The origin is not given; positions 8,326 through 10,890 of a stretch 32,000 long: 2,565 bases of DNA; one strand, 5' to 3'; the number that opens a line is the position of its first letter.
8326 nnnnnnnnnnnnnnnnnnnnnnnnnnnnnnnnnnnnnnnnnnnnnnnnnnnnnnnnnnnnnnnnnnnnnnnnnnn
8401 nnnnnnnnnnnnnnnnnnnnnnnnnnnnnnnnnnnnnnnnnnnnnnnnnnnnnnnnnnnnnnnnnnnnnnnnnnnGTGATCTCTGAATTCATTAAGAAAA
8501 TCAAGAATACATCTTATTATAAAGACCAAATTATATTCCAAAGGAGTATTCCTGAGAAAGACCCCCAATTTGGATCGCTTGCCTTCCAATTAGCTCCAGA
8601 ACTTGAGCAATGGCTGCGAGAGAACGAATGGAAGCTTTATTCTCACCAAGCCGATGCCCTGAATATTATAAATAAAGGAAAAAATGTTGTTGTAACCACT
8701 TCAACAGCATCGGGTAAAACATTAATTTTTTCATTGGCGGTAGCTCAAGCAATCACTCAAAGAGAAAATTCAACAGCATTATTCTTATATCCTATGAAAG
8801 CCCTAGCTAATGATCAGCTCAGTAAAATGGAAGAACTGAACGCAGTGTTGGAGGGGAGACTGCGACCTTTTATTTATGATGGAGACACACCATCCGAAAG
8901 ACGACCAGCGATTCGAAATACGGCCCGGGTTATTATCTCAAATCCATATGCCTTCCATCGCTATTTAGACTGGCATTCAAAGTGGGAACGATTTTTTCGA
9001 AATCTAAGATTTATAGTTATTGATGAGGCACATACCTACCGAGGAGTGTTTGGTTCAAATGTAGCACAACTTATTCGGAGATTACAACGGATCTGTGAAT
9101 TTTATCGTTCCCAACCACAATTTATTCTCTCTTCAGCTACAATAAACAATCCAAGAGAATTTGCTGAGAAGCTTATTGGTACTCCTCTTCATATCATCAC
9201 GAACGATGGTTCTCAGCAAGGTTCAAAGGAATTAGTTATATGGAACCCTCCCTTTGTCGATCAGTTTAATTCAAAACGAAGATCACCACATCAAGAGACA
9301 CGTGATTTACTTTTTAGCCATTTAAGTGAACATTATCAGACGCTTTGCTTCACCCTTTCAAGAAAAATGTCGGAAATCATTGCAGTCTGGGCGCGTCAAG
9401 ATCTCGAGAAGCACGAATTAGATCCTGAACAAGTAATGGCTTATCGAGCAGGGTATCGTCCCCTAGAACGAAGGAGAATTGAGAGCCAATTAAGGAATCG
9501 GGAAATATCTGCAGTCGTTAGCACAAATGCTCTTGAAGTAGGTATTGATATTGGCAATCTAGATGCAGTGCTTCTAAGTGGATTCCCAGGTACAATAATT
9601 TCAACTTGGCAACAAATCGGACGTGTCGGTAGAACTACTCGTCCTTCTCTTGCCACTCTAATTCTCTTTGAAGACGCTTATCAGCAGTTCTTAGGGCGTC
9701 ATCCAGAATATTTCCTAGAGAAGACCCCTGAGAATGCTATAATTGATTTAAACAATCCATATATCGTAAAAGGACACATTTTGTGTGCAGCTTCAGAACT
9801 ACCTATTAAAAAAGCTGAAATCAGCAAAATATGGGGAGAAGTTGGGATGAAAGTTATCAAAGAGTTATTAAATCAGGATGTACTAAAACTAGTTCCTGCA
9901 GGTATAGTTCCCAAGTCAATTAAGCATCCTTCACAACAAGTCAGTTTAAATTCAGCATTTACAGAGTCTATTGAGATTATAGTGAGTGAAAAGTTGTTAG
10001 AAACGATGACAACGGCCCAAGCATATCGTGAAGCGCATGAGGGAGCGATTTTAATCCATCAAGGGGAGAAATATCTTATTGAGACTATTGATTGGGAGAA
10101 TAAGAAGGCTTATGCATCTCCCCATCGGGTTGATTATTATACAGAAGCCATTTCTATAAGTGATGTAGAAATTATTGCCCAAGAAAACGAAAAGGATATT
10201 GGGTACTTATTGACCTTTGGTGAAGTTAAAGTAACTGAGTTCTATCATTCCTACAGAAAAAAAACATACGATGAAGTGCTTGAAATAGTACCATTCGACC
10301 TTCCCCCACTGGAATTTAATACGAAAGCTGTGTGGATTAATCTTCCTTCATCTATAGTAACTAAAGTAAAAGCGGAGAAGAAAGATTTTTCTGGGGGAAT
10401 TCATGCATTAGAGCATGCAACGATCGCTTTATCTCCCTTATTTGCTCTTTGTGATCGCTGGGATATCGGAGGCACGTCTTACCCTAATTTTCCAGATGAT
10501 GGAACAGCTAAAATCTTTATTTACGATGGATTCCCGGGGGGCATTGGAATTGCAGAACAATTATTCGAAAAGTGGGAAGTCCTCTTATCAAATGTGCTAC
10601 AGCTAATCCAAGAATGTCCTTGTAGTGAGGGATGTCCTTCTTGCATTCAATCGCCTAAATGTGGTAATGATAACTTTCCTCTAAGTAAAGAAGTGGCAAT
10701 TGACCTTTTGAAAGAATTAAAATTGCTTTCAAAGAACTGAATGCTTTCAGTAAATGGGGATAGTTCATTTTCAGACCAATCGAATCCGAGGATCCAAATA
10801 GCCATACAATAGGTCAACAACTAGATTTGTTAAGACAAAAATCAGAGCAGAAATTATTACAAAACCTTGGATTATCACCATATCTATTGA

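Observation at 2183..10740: Five-gene nurA-herA-mre11-rad50 operon translationally coupled to a DUF1998 (MrfA/Hrq1-type) helicase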

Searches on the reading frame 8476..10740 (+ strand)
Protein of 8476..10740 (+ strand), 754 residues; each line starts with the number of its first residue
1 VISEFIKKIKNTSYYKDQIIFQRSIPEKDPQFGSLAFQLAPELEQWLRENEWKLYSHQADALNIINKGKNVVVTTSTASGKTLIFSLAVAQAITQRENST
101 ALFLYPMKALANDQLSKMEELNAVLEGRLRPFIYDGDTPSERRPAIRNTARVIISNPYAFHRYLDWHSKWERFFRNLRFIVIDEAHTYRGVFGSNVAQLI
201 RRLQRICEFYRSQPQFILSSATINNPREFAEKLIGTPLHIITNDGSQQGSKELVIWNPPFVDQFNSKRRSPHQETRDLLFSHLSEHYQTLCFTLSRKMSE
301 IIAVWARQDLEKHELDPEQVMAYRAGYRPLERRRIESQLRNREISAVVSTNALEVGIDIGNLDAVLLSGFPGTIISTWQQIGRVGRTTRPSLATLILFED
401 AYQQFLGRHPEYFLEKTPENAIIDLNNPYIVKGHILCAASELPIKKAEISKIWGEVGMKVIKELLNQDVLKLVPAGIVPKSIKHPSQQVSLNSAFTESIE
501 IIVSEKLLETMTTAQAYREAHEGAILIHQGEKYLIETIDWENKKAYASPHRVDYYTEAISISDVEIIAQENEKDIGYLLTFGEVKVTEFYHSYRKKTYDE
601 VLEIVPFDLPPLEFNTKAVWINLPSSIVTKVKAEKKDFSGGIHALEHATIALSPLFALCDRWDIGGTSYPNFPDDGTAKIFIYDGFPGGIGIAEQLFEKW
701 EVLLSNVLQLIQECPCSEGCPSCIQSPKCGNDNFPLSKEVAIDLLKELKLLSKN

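Call 3: search_protein_families(library=pfam, proteins=[window:8476-10740:+], max_evalue=0.01)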
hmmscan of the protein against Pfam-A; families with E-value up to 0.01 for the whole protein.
window:8476-10740:+ (754 aa): 6 families
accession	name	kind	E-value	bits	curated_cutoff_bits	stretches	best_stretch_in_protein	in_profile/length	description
PF00270.35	DEAD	-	3.6e-33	115.1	26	1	56-227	2-165/167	DEAD/DEAH box helicase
PF09369.15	MZB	-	1.5e-23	83.7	24.2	1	645-724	1-80/80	MrfA Zn-binding domain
PF00271.37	Helicase_C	-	2e-14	54.2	23.5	1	278-387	9-109/110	Helicase conserved C-terminal domain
PF04851.21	ResIII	-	8.5e-10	39.2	22.5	1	53-223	3-162/164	Type III restriction enzyme, res subunit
PF22982.3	WHD_HRQ1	-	1.5e-09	39.2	27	1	423-491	1-67/70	ATP-dependent helicase HRQ1, winged helix domain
PF22590.2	Cas3-like_C_2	-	0.00087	20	27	1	308-388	20-105/106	CRISPR-associated nuclease/helicase Cas3, C-terminal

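Call 12: search_protein_families(library=ncbifam, proteins=[window:8476-10740:+], max_evalue=0.001)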
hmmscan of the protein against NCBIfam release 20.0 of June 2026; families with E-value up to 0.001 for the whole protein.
window:8476-10740:+ (754 aa): 34 families (the best 25 are shown)
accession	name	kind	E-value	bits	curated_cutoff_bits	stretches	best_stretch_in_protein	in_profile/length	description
TIGR03817.1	DECH_helic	hypoth_equivalog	4.1e-217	723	874.1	1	53-748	36-738/742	helicase/secretion neighborhood putative DEAH-box helicase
TIGR04121.1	DEXH_lig_assoc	equivalog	9.9e-37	126.1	850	1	42-393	2-353/804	ligase-associated DNA damage response DEXH box helicase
NF010338.0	PRK13767.1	equivalog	1.5e-34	119.4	849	1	38-388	18-386/877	ATP-dependent helicase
NF041063.1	DpdF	equivalog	1.1e-17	63.9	550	2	63-223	153-322/813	protein DpdF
NF002251.0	PRK01172.1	equivalog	2.1e-16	59.3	891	1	47-360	16-328/674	ATP-dependent DNA helicase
NF008744.0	PRK11776.1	equivalog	3.3e-16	58.9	524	1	37-397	9-346/460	ATP-dependent RNA helicase DbpA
NF002654.0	PRK02362.1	equivalog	3.8e-16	58.6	887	1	52-312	22-269/739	ATP-dependent DNA helicase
NF001308.0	PRK00254.1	equivalog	4.6e-16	58.2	1216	1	53-235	23-191/720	ATP-dependent DNA helicase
NF041067.1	DpdJ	equivalog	1.5e-15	56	800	1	175-239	360-421/1482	protein DpdJ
NF007284.0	PRK09751.1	equivalog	6.6e-14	50.1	1496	2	331-386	363-418/1538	ATP-dependent helicase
TIGR00614.1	recQ_fam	subfamily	2.7e-13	49.5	219.8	1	56-396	14-329/470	RecQ family ATP-dependent DNA helicase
NF010337.0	PRK13766.1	equivalog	1.3e-12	46.7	610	1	67-190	29-146/781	Hef nuclease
NF053631.1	RNA_helic_CshA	equivalog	6.9e-12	45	646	1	57-393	25-337/434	degradosome RNA helicase CshA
NF053711.1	RNA_heli_RhlE1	exception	3.5e-10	39.2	750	1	57-389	27-340/434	RNA helicase RhlE1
TIGR01389.1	recQ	equivalog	3.9e-09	35.5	640.2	1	57-400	17-330/591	DNA helicase RecQ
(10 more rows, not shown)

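Call 45: find_encoding_contigs(protein=window:8476-10740:+, flank=3000, max_places=3)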
Protein window:8476-10740:+ (754 aa): no gene with exactly this product is on record in the collection.

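Call 59: search_protein_families(library=padloc, proteins=[window:8476-10740:+], max_evalue=0.001)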
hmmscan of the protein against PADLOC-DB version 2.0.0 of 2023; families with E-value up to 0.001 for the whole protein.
window:8476-10740:+ (754 aa): 54 families (the best 25 are shown)
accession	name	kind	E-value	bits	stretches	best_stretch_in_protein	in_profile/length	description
PDLC00013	DruE1|DruE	-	1.8e-44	150.1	4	177-236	317-381/1776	SNF2 family N-terminal domain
PDLC03960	SngC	-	1e-42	144.9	1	38-395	8-368/720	-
PDLC02503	BrxHI|BrxHII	-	1.8e-34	117.1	1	52-398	22-353/698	BrxHI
PDLC00036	DruE3|DruE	-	1.5e-33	113.1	3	54-230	93-292/2023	SNF2 family N-terminal domain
PDLC00037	DruE3|DruE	-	2.9e-33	112.8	4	49-145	97-203/2055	SNF2 family N-terminal domain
PDLC00035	DruE3|DruE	-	2.6e-24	83.1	3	50-145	99-204/1460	SNF2 family N-terminal domain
PDLC03928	PsyrT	-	5.6e-23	79.1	2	290-398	245-346/689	-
PDLC00051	DruE4|DruE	-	2.3e-22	76.5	3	179-228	323-375/1829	SNF2 family N-terminal domain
PDLC00015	DruE2|DruE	-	4.7e-21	72.3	3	50-94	93-138/1887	SNF2 family N-terminal domain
PDLC02501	BrxHI|BrxHII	-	1.4e-20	71.1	1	56-399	26-354/925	BrxHI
PDLC02570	DrmA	-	1.6e-19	67.8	1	180-394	413-631/851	DrmA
PDLC00014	DruE2|DruE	-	2.6e-19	66.3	2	32-93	85-148/1928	SNF2 family N-terminal domain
PDLC02569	DrmA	-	9.8e-18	61.3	2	178-392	657-878/1095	DrmA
PDLC02896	DpdJ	-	4.9e-15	52.3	2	176-237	368-426/1487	DpdJ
PDLC02897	DpdJ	-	1.7e-14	50.6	1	45-386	91-450/1570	DpdJ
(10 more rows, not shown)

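Call 73: search_solved_structures(query=window:8476-10740:+, max_evalue=1e-10)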
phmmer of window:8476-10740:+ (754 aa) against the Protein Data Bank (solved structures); distinct sequences matched with E-value up to 1e-10: 6.
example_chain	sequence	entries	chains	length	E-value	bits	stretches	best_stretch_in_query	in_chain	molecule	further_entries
6znp_A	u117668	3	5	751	9.6e-147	493.6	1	53-726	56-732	Uncharacterized ATP-dependent helicase YprA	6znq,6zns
5v9x_A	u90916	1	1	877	1.4e-19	73.1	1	57-302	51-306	ATP-dependent DNA helicase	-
7lhl_A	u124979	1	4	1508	3.9e-19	71.7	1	57-302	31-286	ATP-dependent DNA helicase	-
9tu7_Y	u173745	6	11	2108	2.6e-18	69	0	56-225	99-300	DEAD/DEAH box helicase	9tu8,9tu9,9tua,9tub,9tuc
2zj2_A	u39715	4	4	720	3.1e-12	48.9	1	53-392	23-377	Putative ski2-type helicase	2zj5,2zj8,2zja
7ujb_A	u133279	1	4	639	4e-11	45.2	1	63-387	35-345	DEAD/DEAH box RNA helicase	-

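Call 101: find_homologous_proteins(query=window:8476-10740:+, lengths=longer, max_evalue=1e-30)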
Query window:8476-10740:+ (754 aa): 32 proteins with E <= 1e-30 among 8000 candidates. Only proteins of 1321 to 3770 residues were searched; long proteins share words by chance and can crowd out relatives, so finding none is weak evidence.
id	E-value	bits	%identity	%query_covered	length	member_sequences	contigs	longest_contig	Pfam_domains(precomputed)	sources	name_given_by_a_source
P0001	6.6e-145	502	36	99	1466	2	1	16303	PF00270.36,PF09369.16,PF00271.38,PF22982.4,PF04851.22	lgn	-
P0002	3.8e-137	477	36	96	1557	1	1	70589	PF00270.36,PF09369.16,PF00271.38,PF22982.4,PF04851.22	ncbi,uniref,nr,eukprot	ncbi:ATP-dependent helicase [Klebsormidium nitens]|uniref:ATP-dependent helicase n=1 Tax=Klebsormidi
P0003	5.6e-124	433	31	71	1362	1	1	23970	PF00270.36,PF09369.16,PF00271.38,PF22982.4,PF08839.18,PF04851.22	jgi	jgi:DEAD/DEAH box helicase domain-containing protein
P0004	3.6e-123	431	32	60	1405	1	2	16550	PF00270.36,PF09369.16,PF00271.38,PF22982.4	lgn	-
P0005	4.7e-121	424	31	62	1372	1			PF00270.36,PF09369.16,PF00271.38,PF22982.4,PF04851.22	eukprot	eukprot:jgi/Picsp_1/1798/NSC_05266-R1_atp-dependent rna helicase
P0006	1.2e-120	422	36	34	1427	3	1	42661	PF00270.36,PF09369.16,PF00271.38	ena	-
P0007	1.4e-117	412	39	33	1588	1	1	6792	PF00270.36,PF09369.16,PF00271.38,PF22982.4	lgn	-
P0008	3.4e-115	404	32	63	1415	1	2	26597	PF00270.36,PF09369.16,PF00271.38,PF22982.4,PF04851.22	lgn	-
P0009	8.8e-114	400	37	62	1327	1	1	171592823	PF00270.36,PF09369.16,PF00271.38,PF22982.4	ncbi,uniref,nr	ncbi:hypothetical protein ZIOFF_004489 [Zingiber officinale]|uniref:Uncharacterized protein n=1 Tax=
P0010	1.4e-109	386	35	68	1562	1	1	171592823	PF00270.36,PF09369.16,PF00271.38,PF22982.4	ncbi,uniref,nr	ncbi:hypothetical protein ZIOFF_008953 [Zingiber officinale]|uniref:Uncharacterized protein n=1 Tax=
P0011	8.7e-97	343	29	99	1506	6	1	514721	PF00270.36,PF01709.27,PF09369.16,PF00271.38,PF04851.22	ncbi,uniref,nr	ncbi:putative ATP-dependent helicase HRQ1 [Symbiodinium microadriaticum]|uniref:Putative ATP-depende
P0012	9.4e-91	323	28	99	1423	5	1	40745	PF00270.36,PF09369.16,PF00271.38,PF04851.22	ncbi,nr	ncbi:HRQ1 [Symbiodinium microadriaticum]|nr:HRQ1 [Symbiodinium microadriaticum]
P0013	4.6e-77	278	30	78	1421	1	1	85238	PF00226.37,PF00270.36,PF09369.16,PF00271.38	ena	-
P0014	2.9e-74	269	32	60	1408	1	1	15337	PF00226.37,PF00270.36,PF09369.16,PF00271.38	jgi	jgi:ATP-dependent helicase YprA (DUF1998 family)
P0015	5.0e-70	255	29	72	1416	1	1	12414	PF00226.37,PF00270.36,PF09369.16,PF00271.38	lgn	-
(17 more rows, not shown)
